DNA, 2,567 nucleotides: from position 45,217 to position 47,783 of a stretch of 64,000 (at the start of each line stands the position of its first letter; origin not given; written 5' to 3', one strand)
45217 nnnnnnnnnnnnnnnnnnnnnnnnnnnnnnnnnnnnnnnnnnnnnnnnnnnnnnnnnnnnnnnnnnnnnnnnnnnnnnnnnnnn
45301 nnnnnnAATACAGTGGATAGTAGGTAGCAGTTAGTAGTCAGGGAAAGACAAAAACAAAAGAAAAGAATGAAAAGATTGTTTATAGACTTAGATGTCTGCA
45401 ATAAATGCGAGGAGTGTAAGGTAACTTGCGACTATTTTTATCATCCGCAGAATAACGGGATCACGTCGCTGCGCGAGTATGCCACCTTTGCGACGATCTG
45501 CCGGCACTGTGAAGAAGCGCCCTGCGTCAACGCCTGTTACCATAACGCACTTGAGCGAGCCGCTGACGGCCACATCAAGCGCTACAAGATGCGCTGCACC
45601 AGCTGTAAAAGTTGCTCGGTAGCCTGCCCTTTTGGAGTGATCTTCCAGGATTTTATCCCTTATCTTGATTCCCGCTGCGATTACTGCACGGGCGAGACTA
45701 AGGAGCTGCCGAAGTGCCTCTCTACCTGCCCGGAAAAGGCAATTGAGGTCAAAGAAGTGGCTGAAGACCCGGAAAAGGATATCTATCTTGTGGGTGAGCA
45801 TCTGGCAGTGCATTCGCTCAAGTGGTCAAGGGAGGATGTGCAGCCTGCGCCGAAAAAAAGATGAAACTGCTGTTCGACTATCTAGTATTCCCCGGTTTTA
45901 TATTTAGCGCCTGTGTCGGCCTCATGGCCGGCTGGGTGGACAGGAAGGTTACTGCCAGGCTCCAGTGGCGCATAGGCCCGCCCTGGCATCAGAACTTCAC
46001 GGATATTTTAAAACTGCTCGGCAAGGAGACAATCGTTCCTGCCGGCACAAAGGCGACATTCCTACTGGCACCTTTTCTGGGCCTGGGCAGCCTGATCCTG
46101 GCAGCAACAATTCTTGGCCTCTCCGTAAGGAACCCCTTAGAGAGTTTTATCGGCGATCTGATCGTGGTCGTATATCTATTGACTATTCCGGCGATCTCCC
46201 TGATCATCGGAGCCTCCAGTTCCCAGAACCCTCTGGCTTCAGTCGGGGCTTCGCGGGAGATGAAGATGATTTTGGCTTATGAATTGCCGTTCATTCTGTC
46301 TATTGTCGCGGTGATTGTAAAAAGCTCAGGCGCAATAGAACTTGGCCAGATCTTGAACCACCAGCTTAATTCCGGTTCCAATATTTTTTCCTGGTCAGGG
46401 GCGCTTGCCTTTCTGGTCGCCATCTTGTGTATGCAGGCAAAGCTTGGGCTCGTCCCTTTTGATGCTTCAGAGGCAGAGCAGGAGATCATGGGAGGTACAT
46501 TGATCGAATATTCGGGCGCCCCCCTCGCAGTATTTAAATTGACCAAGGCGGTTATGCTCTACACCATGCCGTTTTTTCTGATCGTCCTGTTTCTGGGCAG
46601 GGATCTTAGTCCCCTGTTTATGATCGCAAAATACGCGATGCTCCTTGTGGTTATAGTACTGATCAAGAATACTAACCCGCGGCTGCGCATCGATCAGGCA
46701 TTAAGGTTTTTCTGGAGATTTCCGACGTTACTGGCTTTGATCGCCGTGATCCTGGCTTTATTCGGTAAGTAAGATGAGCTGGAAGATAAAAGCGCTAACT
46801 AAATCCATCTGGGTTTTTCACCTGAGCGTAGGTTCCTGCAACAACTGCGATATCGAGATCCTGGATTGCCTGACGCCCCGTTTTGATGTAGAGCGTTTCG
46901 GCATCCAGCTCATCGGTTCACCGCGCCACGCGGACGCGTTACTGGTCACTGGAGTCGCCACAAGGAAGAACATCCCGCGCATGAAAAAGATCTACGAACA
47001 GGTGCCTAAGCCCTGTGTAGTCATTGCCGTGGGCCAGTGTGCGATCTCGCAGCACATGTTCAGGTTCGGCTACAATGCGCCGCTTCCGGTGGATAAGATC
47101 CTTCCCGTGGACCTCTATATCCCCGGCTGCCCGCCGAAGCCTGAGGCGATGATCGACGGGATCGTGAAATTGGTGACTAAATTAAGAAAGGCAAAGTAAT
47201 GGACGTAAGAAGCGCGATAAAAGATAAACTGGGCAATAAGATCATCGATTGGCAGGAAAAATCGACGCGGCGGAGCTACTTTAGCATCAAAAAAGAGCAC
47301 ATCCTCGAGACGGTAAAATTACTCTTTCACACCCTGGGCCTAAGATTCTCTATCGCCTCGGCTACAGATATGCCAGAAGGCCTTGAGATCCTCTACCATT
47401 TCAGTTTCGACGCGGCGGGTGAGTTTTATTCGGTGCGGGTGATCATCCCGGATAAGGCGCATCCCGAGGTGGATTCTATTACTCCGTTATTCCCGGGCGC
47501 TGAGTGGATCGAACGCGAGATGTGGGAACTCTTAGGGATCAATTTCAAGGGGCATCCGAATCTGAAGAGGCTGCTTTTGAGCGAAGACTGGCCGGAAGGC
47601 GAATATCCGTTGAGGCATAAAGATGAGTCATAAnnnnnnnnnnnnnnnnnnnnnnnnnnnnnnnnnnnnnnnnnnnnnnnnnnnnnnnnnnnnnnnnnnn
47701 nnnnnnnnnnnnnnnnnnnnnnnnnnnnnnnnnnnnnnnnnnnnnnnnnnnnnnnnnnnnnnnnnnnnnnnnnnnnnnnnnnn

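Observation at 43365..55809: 17-gene energy-converting group-4 [NiFe] hydrogenase with a complete Mrp antiporter module and an AsrAB/HydBG-like NAD(P)H input module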

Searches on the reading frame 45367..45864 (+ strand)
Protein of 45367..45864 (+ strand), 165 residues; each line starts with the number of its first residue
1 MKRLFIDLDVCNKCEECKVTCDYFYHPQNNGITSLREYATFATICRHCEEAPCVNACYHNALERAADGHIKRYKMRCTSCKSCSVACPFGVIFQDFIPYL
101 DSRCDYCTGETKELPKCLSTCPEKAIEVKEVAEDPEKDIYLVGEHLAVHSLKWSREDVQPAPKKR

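Call 3: search_protein_families(library=pfam, proteins=[window:45367-45864:+], max_evalue=0.01)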
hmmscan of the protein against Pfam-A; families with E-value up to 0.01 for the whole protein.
window:45367-45864:+ (165 aa): 9 families
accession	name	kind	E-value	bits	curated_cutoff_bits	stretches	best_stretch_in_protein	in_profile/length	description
PF13247.11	Fer4_11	-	8.7e-11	42.3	26.2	1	38-129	3-98/100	4Fe-4S dicluster domain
PF12838.12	Fer4_7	-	7.2e-10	39.6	27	1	45-91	2-52/52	4Fe-4S dicluster domain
PF12837.12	Fer4_6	-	1.8e-06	28.1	25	1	76-92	8-24/24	4Fe-4S binding domain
PF13187.11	Fer4_9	-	4.5e-06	27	27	1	76-126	1-52/52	4Fe-4S dicluster domain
PF00037.32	Fer4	-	3.8e-05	23.8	21.1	1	75-92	6-23/24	4Fe-4S binding domain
PF13484.11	Fer4_16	-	0.00037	21.7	30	0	76-102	1-26/66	4Fe-4S double cluster binding domain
PF13237.11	Fer4_10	-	0.00063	20.1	25.5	0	72-122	4-53/53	4Fe-4S dicluster domain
PF12797.12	Fer4_2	-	0.00086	19.6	24.5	1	71-89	4-22/22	4Fe-4S binding domain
PF14697.11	Fer4_21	-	0.0022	18.5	35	1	45-90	8-55/59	4Fe-4S dicluster domain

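Call 7: search_protein_families(library=ncbifam, proteins=[window:45367-45864:+], max_evalue=0.001)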
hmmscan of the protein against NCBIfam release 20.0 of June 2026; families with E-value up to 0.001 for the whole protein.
window:45367-45864:+ (165 aa): 23 families
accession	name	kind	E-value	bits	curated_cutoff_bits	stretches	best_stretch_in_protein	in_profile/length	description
NF009451.0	PRK12809.1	equivalog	5.8e-15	54.6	1154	1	36-128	47-136/639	formate-dependent uric acid utilization protein YgfT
NF009408.0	PRK12769.1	equivalog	6e-15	54.4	1003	1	15-128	28-144/659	formate-dependent uric acid utilization protein AegA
NF007658.0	PRK10330.1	equivalog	2.8e-13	49.7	260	1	40-92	53-104/181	electron transport protein HydN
TIGR02951.1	DMSO_dmsB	equivalog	4.4e-13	49.6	214.1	1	40-133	59-155/161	DMSO/selenate family reductase complex B subunit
TIGR03149.1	cyt_nit_nrfC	equivalog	1.4e-12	47.4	377.6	1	36-141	85-193/225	cytochrome c nitrite reductase Fe-S protein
NF045766.1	PhenlGlyoxDHPadI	equivalog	7.8e-12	44.7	700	1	9-132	12-139/443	NADH-dependent phenylglyoxylate dehydrogenase subunit beta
NF045715.1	sulf_resp_HmcB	equivalog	3.2e-11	42.9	420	1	43-127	105-194/307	sulfate respiration complex iron-sulfur protein HmcB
NF008134.0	PRK10882.1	equivalog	4.1e-11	42.5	263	1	36-126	104-203/329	hydrogenase 2 operon protein HybA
NF041715.1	arsenate_red_ArrB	equivalog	2.2e-10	40.5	450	1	6-93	7-105/233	arsenate respiratory reductase iron-sulfur subunit ArrB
NF011569.0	PRK14993.1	equivalog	8e-09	35.3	416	1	4-136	46-192/244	tetrathionate reductase subunit TtrB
NF038355.1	FDH3_beta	equivalog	5.4e-08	33.1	240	1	3-91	4-100/180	formate dehydrogenase FDH3 subunit beta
NF045874.1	Vhu_polyferre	exception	7e-08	31.6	600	1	6-148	4-126/381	F420-non-reducing hydrogenase associated-polyferredoxin VhuB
NF038196.1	ferrodoxin_EFR1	subfamily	1.1e-07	32.2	75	1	74-132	183-235/242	EFR1 family ferrodoxin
TIGR03478.1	DMSO_red_II_bet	subfamily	7.5e-07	28.4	480.7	1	38-145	124-233/321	DMSO reductase family type II enzyme, iron-sulfur subunit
TIGR00402.1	napF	equivalog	9.2e-07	28.9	102.2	1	39-129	31-125/149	ferredoxin-type protein NapF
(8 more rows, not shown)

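Call 75: search_solved_structures(query=window:45367-45864:+, max_evalue=0.00001)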
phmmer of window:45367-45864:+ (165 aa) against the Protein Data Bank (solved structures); distinct sequences matched with E-value up to 0.00001: 11.
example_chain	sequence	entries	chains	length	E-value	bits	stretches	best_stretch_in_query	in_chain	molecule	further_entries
7z0s_B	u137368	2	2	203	2.3e-13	53.9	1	5-93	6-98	Formate hydrogenlyase subunit 2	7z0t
7qv7_B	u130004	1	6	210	3.8e-13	53.2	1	37-98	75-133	Hydrogen dependent carbon dioxide reductase subunit HycB4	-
9mqx_E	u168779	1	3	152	9.3e-10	42.2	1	4-128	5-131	Fe-S-cluster-containing hydrogenase subunit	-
6cz7_B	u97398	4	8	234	3.6e-09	40.3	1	6-93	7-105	4Fe-4S ferredoxin, iron-sulfur binding domain protein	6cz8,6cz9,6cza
8c0z_C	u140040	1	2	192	6.6e-09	39.4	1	2-127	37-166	Iron-sulfur cluster-binding protein potential subunit of aldehyde oxidoreductase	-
7qv7_A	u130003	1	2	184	1.6e-08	38.1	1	7-93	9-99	Hydrogen dependent carbon dioxide reductase subunit HycB3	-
2vpw_B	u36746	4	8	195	1.1e-07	35.4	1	4-139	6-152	NRFC PROTEIN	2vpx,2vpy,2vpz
6x6u_B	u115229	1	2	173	2.5e-07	34.3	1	5-134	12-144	Oxidoreductase, Fe-S subunit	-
6x1o_B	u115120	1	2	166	3.3e-07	33.9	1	5-134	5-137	Oxidoreductase, Fe-S subunit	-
1kqf_B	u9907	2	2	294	2.4e-06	31.1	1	43-128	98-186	FORMATE DEHYDROGENASE, NITRATE-INDUCIBLE, IRON-SULFUR SUBUNIT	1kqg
4ydd_B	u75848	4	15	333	7.5e-06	29.5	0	41-140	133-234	DMSO reductase family type II enzyme, iron-sulfur subunit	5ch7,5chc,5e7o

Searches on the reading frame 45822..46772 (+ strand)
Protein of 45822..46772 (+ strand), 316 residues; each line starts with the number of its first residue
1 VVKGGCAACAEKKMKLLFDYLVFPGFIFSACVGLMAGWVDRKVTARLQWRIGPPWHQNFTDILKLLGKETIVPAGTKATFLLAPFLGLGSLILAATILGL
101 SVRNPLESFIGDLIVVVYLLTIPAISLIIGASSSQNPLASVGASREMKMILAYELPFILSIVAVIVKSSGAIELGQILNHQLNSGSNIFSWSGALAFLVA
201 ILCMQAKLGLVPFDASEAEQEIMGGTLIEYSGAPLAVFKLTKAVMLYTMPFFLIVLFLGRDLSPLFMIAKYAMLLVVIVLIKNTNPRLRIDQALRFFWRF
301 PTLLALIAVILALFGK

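Call 3: search_protein_families(library=pfam, proteins=[window:45822-46772:+], max_evalue=0.01)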
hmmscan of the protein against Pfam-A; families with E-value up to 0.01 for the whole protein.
window:45822-46772:+ (316 aa): 1 family
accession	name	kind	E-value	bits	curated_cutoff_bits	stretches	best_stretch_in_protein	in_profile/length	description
PF00146.26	NADHdh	-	1.3e-62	212.3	27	1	29-312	10-297/298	NADH dehydrogenase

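Call 7: search_protein_families(library=ncbifam, proteins=[window:45822-46772:+], max_evalue=0.001)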
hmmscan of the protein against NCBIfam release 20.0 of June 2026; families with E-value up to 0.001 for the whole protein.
window:45822-46772:+ (316 aa): 7 families
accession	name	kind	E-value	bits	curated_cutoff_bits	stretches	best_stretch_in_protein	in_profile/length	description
NF004741.0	PRK06076.1-2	equivalog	1.8e-53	181.9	305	1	15-314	19-331/337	NADH-quinone oxidoreductase subunit NuoH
NF004745.0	PRK06076.1-6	equivalog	3.2e-30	105.5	450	1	38-311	35-328/341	NADH-quinone oxidoreductase subunit NuoH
NF040610.1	F420_dehyd_FpoH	exception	1.6e-29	103.4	475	1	27-310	23-330/339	F420H2 dehydrogenase subunit FpoH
NF004740.0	PRK06076.1-1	equivalog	1.8e-29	103.3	399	1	32-311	28-315/325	NADH-quinone oxidoreductase subunit NuoH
NF004744.0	PRK06076.1-5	equivalog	7.2e-27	94.5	542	1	26-259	37-278/372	NADH-quinone oxidoreductase subunit NuoH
NF004743.0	PRK06076.1-4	equivalog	2.8e-25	89.1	494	1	26-310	24-336/433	NADH-quinone oxidoreductase subunit NuoH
NF004742.0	PRK06076.1-3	equivalog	2.4e-24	86.2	531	1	33-310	40-342/356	NADH-quinone oxidoreductase subunit NuoH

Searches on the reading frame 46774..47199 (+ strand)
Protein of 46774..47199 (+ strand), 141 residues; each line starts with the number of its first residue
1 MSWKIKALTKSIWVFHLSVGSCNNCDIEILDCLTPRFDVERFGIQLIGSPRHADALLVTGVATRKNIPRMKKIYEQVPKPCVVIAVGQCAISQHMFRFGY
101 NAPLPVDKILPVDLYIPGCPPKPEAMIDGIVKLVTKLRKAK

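Call 3: search_protein_families(library=pfam, proteins=[window:46774-47199:+], max_evalue=0.01)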
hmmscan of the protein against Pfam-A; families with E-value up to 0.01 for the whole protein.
window:46774-47199:+ (141 aa): 1 family
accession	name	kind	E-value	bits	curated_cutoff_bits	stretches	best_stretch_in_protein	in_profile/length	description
PF01058.29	Oxidored_q6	-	6.4e-29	100.7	27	1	22-133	1-128/128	NADH ubiquinone oxidoreductase, 20 Kd subunit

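Call 7: search_protein_families(library=ncbifam, proteins=[window:46774-47199:+], max_evalue=0.001)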
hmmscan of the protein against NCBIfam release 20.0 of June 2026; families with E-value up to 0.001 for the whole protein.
window:46774-47199:+ (141 aa): 14 families
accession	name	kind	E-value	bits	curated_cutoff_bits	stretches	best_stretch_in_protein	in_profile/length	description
NF005012.1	PRK06411.1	subfamily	9.5e-42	142.3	116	1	9-140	33-161/166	NADH-quinone oxidoreductase subunit NuoB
TIGR01957.1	nuoB_fam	subfamily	2.2e-39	134.7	142.7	1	9-139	16-144/145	NADH-quinone oxidoreductase subunit B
NF011391.0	PRK14816.1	equivalog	2.9e-34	118.4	283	1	10-138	52-178/196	NADH-quinone oxidoreductase subunit B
NF011393.0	PRK14818.1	equivalog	4.3e-34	117.5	255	1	9-138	28-156/173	NADH dehydrogenase subunit B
NF011390.0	PRK14815.1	equivalog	4.4e-34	117.4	281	1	9-140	32-160/183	NADH dehydrogenase subunit B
NF011394.0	PRK14819.1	equivalog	4.8e-34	118.1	312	1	11-137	32-156/264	NADH-quinone oxidoreductase subunit B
NF011389.0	PRK14814.1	equivalog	2.4e-31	109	285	1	10-139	33-159/186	NADH dehydrogenase subunit B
NF009808.0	PRK13292.1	equivalog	2.7e-31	108.2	1156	1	9-139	24-151/791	NADH-quinone oxidoreductase subunit B/C/D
NF011395.0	PRK14820.1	equivalog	9e-31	107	263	1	9-135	32-155/180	NADH-quinone oxidoreductase subunit B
NF011388.0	PRK14813.1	equivalog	5.7e-29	101.3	294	1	11-138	29-154/189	NADH dehydrogenase subunit B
NF011392.0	PRK14817.1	equivalog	3.7e-28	98.4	271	1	23-138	46-161/182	NADH-quinone oxidoreductase subunit B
TIGR03294.1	FrhG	equivalog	1.8e-07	31.1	245.5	1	53-134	51-141/228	coenzyme F420 hydrogenase subunit gamma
NF045875.1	F420_non_VhuG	exception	4.1e-05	23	450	1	104-134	134-164/286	F420-non-reducing hydrogenase subunit VhuG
TIGR00391.1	hydA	subfamily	0.0004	19.6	179.5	1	48-135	121-209/365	hydrogenase small subunit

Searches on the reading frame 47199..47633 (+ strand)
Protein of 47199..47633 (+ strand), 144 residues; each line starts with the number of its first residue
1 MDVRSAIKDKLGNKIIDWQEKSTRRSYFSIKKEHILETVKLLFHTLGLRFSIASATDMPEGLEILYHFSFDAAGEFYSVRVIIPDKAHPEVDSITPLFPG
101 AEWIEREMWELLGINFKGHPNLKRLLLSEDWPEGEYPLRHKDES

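Call 3: search_protein_families(library=pfam, proteins=[window:47199-47633:+], max_evalue=0.01)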
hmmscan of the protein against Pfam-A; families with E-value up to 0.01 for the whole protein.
window:47199-47633:+ (144 aa): 1 family
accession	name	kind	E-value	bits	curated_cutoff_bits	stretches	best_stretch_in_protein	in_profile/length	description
PF00329.25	Complex1_30kDa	-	3.8e-27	95.7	22.5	1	29-140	2-116/124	Respiratory-chain NADH dehydrogenase, 30 Kd subunit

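Call 7: search_protein_families(library=ncbifam, proteins=[window:47199-47633:+], max_evalue=0.001)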
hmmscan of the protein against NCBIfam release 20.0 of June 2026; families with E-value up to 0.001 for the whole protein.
window:47199-47633:+ (144 aa): 17 families
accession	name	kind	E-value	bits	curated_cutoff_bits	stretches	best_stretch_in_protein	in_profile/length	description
NF005832.0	PRK07735.1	equivalog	5.2e-23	82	431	1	7-140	285-421/430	NADH-quinone oxidoreductase subunit C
TIGR01961.1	NuoC_fam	subfamily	4.9e-22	78.7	122.45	1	28-140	3-116/122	NADH (or F420H2) dehydrogenase, subunit C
NF004737.0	PRK06074.2-4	equivalog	9e-22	77.6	144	1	15-140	3-122/150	NADH-quinone oxidoreductase subunit C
NF040611.1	F420_dehyd_FpoC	exception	6.5e-19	68.4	220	1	5-141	8-145/158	F420H2 dehydrogenase subunit FpoC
NF006304.0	PRK08491.1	equivalog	9.2e-18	64.7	228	1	27-139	60-171/263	NADH-quinone oxidoreductase subunit C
NF004735.0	PRK06074.2-2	equivalog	1.4e-17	64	176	1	6-142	9-146/158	NADH-quinone oxidoreductase subunit C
NF009141.0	PRK12494.1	equivalog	3.7e-16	59.5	175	1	75-140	97-161/175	NAD(P)H-quinone oxidoreductase subunit J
NF005856.0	PRK07785.1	equivalog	1.8e-15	57.4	224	1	28-132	104-214/246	NADH-quinone oxidoreductase subunit C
NF009808.0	PRK13292.1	equivalog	4.9e-15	54.5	1156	1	64-141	298-372/791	NADH-quinone oxidoreductase subunit B/C/D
NF004734.0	PRK06074.2-1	equivalog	2.1e-14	53.8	169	1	15-140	17-147/164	NADH-quinone oxidoreductase subunit C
NF004733.0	PRK06074.1-5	equivalog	3.4e-14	53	225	1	5-139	11-146/203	NADH-quinone oxidoreductase subunit C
NF008728.0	PRK11742.1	equivalog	1.2e-13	50.3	840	1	61-140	94-170/598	NADH-quinone oxidoreductase subunit C/D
NF004730.0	PRK06074.1-1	equivalog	1.4e-11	44.6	193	1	78-127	94-143/200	NADH-quinone oxidoreductase subunit C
NF004732.0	PRK06074.1-4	equivalog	2.9e-11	43.6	376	1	77-127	132-182/250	NADH-quinone oxidoreductase subunit C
NF004738.0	PRK06074.2-5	equivalog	2.1e-06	27.5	198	1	21-140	25-147/174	NADH-quinone oxidoreductase subunit C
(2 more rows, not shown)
